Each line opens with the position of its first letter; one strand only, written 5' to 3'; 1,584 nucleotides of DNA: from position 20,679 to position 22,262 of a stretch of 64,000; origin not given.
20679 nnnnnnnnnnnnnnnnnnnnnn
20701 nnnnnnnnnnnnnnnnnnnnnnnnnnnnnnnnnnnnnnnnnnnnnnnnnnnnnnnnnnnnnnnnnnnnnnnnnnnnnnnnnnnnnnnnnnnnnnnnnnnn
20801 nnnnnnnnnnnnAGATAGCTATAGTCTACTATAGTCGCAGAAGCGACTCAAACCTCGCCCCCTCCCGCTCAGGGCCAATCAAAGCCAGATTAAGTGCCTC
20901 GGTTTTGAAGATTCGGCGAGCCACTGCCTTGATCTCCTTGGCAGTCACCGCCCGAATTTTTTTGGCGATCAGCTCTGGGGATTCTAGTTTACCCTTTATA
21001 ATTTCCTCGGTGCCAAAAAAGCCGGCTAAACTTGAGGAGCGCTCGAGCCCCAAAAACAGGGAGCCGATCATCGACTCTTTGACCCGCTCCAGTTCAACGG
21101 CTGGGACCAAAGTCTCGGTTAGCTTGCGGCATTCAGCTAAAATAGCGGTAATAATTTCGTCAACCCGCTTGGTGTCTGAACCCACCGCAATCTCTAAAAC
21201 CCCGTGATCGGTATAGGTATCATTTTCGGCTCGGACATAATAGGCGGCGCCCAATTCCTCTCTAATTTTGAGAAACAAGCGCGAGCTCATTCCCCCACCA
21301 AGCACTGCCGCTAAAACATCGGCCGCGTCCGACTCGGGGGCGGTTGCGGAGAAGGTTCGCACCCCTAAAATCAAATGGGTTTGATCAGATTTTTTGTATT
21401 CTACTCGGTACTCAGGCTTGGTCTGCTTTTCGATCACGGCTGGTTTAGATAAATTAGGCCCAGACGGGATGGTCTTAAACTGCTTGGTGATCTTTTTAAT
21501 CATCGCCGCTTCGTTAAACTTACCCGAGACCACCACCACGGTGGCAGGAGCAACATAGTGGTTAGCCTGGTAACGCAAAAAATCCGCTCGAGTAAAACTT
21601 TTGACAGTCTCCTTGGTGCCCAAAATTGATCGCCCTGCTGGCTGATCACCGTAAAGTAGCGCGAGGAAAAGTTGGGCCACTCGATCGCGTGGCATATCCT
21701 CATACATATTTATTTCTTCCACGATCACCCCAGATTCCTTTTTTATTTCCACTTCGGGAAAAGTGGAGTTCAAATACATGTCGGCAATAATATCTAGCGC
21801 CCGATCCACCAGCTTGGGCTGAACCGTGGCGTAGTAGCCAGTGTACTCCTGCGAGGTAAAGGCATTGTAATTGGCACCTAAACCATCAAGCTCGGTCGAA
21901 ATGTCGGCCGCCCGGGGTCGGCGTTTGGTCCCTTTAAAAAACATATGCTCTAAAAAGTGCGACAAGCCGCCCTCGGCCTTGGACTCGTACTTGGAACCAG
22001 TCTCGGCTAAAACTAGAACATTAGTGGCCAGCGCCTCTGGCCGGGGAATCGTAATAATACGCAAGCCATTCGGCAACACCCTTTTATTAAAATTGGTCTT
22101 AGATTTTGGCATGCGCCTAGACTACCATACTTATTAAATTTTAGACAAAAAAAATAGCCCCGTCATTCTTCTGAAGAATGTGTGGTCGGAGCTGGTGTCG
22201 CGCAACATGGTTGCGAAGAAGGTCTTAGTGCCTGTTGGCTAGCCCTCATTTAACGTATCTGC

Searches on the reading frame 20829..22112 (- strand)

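Call 34: search_protein_families(library=pfam, proteins=[window:20829-22112:-], max_evalue=0.0001)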
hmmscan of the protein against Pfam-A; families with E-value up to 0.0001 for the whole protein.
window:20829-22112:- (427 aa): 2 families
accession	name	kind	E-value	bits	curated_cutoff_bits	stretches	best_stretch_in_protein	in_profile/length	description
PF05193.26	Peptidase_M16_C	-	8.1e-39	133.8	23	1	172-347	1-180/181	Peptidase M16 inactive domain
PF00675.25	Peptidase_M16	-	1.5e-35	122.8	22.3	1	20-167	3-149/149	Insulinase (Peptidase family M16)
